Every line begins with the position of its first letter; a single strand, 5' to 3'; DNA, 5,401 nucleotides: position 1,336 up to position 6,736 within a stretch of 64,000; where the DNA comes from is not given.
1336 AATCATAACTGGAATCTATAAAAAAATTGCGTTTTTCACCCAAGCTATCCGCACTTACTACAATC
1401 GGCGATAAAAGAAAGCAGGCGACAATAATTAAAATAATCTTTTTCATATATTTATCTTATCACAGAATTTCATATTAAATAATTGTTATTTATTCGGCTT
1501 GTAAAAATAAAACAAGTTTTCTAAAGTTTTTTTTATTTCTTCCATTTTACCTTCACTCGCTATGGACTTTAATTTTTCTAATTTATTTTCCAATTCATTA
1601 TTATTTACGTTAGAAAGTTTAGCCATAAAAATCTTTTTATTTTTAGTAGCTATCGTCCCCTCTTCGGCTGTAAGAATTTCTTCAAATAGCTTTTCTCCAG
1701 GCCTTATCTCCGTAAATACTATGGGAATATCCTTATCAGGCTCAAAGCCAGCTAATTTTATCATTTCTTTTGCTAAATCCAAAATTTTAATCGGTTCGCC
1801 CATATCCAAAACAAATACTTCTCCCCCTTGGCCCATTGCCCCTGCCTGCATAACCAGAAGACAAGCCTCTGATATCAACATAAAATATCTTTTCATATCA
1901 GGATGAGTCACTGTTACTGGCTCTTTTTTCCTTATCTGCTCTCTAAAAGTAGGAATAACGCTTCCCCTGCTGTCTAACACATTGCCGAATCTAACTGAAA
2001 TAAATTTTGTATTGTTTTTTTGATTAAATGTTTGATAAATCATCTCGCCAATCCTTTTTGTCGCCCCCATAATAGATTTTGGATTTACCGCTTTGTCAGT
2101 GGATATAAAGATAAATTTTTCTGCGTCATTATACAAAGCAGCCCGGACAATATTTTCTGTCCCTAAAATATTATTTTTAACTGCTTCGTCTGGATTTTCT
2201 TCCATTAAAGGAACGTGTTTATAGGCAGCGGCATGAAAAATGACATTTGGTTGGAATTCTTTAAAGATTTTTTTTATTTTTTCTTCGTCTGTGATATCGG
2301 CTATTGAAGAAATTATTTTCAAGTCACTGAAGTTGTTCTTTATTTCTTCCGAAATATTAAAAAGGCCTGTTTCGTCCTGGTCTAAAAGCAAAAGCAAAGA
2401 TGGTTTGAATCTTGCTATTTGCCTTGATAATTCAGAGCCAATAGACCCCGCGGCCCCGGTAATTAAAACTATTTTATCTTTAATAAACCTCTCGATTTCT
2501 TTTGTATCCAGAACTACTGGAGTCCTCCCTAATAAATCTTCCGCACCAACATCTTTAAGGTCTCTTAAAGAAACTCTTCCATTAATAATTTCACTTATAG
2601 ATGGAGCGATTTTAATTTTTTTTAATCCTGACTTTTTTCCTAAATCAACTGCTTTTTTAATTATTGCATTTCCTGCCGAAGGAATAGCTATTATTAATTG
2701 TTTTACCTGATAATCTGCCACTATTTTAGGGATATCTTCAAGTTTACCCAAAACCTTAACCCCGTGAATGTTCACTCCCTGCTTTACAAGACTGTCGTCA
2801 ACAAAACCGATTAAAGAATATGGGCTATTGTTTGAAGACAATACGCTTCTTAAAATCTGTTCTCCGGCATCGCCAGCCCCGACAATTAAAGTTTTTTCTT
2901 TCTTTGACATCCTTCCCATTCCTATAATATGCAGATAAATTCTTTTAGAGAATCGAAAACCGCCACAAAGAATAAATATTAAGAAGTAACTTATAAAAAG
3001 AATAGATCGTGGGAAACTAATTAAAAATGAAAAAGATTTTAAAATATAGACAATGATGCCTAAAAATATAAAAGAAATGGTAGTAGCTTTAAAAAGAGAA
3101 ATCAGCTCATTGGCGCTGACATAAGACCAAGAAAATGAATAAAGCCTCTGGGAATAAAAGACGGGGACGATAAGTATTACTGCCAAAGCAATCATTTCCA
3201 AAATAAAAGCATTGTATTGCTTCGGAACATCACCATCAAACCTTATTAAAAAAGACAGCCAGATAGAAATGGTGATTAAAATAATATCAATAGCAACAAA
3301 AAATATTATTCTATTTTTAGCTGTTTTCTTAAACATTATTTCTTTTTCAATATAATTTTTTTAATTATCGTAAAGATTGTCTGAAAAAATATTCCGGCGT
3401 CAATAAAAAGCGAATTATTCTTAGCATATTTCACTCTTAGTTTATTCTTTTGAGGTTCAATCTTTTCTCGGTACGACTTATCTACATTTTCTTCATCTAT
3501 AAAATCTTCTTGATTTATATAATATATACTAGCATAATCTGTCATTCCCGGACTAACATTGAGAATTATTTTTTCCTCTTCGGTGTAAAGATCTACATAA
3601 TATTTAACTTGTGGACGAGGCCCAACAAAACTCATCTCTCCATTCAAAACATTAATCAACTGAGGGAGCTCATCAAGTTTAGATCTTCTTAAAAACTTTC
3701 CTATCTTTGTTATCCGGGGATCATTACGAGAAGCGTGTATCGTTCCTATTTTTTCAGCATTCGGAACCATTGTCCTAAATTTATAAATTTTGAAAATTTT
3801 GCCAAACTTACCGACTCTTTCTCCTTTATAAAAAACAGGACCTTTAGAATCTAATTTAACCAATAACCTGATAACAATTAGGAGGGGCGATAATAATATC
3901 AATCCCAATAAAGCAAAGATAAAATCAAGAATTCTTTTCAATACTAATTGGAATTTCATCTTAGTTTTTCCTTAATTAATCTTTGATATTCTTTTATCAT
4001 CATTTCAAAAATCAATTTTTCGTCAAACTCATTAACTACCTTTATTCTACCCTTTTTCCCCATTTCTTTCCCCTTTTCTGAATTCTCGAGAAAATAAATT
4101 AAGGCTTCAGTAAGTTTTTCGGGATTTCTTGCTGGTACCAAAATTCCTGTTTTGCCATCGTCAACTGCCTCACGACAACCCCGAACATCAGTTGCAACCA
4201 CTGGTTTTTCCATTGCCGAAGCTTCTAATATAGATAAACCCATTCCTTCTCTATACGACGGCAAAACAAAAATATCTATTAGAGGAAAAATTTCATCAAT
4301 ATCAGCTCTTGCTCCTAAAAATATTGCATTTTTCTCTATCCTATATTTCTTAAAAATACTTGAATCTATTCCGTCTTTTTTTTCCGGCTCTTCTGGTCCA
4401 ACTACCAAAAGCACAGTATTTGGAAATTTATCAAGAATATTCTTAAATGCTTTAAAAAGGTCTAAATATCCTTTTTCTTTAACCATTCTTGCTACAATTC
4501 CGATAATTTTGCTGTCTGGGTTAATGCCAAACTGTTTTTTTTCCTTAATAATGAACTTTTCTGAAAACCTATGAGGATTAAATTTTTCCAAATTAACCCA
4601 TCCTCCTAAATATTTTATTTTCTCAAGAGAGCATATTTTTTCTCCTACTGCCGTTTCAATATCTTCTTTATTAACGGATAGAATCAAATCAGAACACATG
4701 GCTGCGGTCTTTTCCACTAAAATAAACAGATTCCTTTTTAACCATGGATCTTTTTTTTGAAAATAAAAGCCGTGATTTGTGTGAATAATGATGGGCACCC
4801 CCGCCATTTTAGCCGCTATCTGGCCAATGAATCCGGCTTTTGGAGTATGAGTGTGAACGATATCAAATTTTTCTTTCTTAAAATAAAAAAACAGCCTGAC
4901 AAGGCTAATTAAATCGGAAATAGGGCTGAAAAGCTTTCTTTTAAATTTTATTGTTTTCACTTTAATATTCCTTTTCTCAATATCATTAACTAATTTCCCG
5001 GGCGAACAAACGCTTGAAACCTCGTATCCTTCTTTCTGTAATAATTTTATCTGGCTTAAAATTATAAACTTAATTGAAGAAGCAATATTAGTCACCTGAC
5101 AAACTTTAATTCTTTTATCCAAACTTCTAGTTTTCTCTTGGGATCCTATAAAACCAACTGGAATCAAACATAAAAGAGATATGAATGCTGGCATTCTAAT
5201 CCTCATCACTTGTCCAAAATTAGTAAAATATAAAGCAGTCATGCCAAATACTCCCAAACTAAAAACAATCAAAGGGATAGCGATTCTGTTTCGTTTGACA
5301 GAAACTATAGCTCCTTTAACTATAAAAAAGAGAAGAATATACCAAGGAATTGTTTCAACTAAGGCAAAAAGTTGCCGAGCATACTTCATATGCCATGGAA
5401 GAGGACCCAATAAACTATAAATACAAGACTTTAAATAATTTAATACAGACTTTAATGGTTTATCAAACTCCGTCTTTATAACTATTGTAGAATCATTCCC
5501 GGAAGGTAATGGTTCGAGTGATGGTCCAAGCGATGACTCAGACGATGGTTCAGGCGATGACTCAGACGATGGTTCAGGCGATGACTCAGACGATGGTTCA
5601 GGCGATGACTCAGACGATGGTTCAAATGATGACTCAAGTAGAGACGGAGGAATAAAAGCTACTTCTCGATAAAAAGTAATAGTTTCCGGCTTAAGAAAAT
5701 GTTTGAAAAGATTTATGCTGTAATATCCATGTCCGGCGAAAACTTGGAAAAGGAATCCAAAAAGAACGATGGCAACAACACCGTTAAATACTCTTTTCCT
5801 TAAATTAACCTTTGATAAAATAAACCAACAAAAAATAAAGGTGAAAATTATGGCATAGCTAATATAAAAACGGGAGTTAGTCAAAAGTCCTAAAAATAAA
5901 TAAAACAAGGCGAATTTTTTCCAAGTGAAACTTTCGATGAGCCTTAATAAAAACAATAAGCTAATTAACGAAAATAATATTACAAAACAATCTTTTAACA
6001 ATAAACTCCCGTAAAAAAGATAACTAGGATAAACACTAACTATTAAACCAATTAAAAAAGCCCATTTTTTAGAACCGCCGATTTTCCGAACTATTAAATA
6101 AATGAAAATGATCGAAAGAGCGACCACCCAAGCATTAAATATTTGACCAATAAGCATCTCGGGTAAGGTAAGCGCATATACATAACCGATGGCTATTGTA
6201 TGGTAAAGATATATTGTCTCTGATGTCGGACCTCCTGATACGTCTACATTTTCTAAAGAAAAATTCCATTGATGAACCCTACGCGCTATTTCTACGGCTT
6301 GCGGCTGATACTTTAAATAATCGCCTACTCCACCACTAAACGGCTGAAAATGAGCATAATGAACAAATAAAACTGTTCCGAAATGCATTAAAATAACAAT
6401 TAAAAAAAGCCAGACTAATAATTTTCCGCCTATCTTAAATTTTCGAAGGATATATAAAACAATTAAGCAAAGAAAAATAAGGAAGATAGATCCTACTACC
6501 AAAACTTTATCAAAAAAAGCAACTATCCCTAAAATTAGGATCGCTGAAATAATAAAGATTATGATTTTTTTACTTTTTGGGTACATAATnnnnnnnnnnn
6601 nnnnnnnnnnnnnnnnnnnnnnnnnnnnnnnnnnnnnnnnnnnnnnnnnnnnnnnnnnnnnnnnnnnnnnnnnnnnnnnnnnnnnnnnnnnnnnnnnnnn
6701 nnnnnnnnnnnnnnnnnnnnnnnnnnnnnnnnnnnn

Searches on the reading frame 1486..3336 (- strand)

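Call 8: search_protein_families(library=pfam, proteins=[window:1486-3336:-], max_evalue=0.00001)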
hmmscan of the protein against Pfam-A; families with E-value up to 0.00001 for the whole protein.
window:1486-3336:- (616 aa): 7 families
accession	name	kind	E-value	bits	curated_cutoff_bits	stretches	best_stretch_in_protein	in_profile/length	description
PF02719.21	Polysacc_synt_2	-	8.8e-116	386.6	20.2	1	290-573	1-292/293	Polysaccharide biosynthesis protein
PF01370.27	Epimerase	-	3.7e-26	92.4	20.9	1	290-509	1-238/240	NAD dependent epimerase/dehydratase family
PF04321.23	RmlD_sub_bind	-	1.2e-19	70.9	27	1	290-533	3-235/287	RmlD substrate binding domain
PF16363.11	GDP_Man_Dehyd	-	4e-18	66.4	27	1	291-415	1-131/332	GDP-mannose 4,6 dehydratase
PF13727.12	CoA_binding_3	-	4.6e-16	59.8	25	1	76-232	16-163/175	CoA-binding domain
PF01073.25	3Beta_HSD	-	1.8e-12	47.3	22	1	291-421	1-124/280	3-beta hydroxysteroid dehydrogenase/isomerase family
PF00106.31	adh_short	-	1.8e-06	28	26.6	1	288-363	1-73/195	short chain dehydrogenase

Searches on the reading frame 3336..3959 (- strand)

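Call 8: search_protein_families(library=pfam, proteins=[window:3336-3959:-], max_evalue=0.00001)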
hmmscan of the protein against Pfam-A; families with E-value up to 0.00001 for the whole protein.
window:3336-3959:- (207 aa): 1 family
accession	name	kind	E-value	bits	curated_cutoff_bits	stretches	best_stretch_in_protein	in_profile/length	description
PF02397.22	Bac_transf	-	2.4e-61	206.8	27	1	8-199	1-178/179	Bacterial sugar transferase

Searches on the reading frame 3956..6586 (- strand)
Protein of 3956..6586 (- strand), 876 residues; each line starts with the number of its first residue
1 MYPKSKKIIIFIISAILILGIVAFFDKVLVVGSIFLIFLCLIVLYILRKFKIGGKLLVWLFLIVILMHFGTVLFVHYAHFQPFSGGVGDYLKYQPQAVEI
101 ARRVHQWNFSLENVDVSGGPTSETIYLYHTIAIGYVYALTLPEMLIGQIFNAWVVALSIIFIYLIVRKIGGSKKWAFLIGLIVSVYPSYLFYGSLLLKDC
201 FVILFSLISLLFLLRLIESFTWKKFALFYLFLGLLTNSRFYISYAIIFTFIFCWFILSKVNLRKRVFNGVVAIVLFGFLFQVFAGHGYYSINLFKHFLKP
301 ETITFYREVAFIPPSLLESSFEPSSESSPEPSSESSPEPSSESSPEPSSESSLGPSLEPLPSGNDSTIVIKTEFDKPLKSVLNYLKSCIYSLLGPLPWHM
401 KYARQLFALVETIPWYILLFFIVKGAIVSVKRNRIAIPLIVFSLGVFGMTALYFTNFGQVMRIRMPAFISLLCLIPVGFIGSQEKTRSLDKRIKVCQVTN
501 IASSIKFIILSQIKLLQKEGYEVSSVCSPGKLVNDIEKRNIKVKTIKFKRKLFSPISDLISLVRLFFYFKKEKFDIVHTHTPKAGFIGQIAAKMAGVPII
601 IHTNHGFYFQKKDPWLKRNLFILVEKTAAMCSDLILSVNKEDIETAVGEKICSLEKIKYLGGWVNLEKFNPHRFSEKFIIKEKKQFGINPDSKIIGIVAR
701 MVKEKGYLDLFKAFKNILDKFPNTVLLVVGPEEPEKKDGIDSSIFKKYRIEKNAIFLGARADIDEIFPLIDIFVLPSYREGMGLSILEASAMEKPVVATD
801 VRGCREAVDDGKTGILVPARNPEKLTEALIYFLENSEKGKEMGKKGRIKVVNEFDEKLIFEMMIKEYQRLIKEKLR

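Call 8: search_protein_families(library=pfam, proteins=[window:3956-6586:-], max_evalue=0.00001)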
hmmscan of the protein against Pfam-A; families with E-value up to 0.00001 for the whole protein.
window:3956-6586:- (876 aa): 6 families
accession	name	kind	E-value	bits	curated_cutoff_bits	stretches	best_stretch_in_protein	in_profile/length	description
PF00534.26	Glycos_transf_1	-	2e-39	135.3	26.4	1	681-847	4-170/172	Glycosyl transferases group 1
PF13692.12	Glyco_trans_1_4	-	3.4e-33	115.3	27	1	693-835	2-142/142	Glycosyl transferases group 1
PF13477.12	Glyco_trans_4_2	-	2.3e-13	50.9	23.4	1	507-636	11-136/139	Glycosyl transferase 4-like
PF13439.12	Glyco_transf_4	-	4.3e-13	50.1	28.5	1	513-642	12-144/170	Glycosyltransferase Family 4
PF13579.12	Glyco_trans_4_4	-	1.9e-12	48.2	29.7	1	510-640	8-136/158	Glycosyl transferase 4-like domain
PF13231.12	PMT_2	-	4.5e-07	30.7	26.1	1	147-278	24-154/160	Dolichyl-phosphate-mannose-protein mannosyltransferase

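Call 52: search_protein_families(library=ncbifam, proteins=[window:3956-6586:-], max_evalue=0.000001)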
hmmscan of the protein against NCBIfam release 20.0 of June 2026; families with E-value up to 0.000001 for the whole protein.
window:3956-6586:- (876 aa): 28 families (the best 25 are shown)
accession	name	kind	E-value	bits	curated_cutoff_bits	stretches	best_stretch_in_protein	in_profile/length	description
TIGR03088.1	stp2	hypoth_equivalog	9.5e-44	149.9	409.05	1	513-873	24-372/374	TIGR03088 family PEP-CTERM/XrtA system glycosyltransferase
TIGR03999.1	thiol_BshA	equivalog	1.5e-31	109.7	273.7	1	552-871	62-374/375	N-acetyl-alpha-D-glucosaminyl L-malate synthase BshA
TIGR02149.1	glgA_Coryne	subfamily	5.2e-28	98.3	302.4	1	570-870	80-390/391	glycogen synthase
TIGR03449.1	mycothiol_MshA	equivalog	2e-27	96.2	462.5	1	562-869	91-402/406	D-inositol-3-phosphate glycosyltransferase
NF041876.1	EPS_EpsE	equivalog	7.5e-26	91.3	400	1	698-858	220-384/389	exopolysaccharide biosynthesis GT4 family glycosyltransferase EpsE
NF047684.1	TeichurnBiosyTuaC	equivalog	2e-21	76.4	550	1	573-871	108-390/391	teichuronic acid biosynthesis protein TuaC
TIGR04063.1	stp3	hypoth_equivalog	4e-19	68.8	442.05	1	569-859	88-384/397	TIGR04063 family PEP-CTERM/XrtA system glycosyltransferase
NF038011.1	PelF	equivalog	7.1e-19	68.2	100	1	692-869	306-487/489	GT4 family glycosyltransferase PelF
TIGR04157.1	glyco_rSAM_CFB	subfamily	4.3e-18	65.5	400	1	681-867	216-402/406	TIGR04157 family glycosyltransferase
NF041139.1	TreT_Thcocales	equivalog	1.7e-17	63.3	775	1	674-854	211-396/412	trehalose synthase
NF049988.1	MGlcDAGSynMgs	equivalog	1.6e-16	60.7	400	1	516-873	28-390/398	alpha-monoglucosyldiacylglycerol synthase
NF038295.1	EPS_HpsP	equivalog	4.7e-16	58.8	550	1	673-871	194-388/388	hormogonium polysaccharide biosynthesis glycosyltransferase HpsP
NF047880.1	glyco_SdgA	exception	7.8e-16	57.7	800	1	690-861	314-481/488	serine-aspartate repeat adhesin O-glycosyltransferase SdgA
TIGR02472.1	sucr_P_syn_N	equivalog_domain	2.5e-15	56.2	576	1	565-854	105-425/439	sucrose-phosphate synthase, putative, glycosyltransferase domain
NF053787.1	GlcN_PG_synth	equivalog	6.4e-15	54.8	480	1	662-871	171-360/361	N-acetylglucosaminyl phosphatidylglycerol synthase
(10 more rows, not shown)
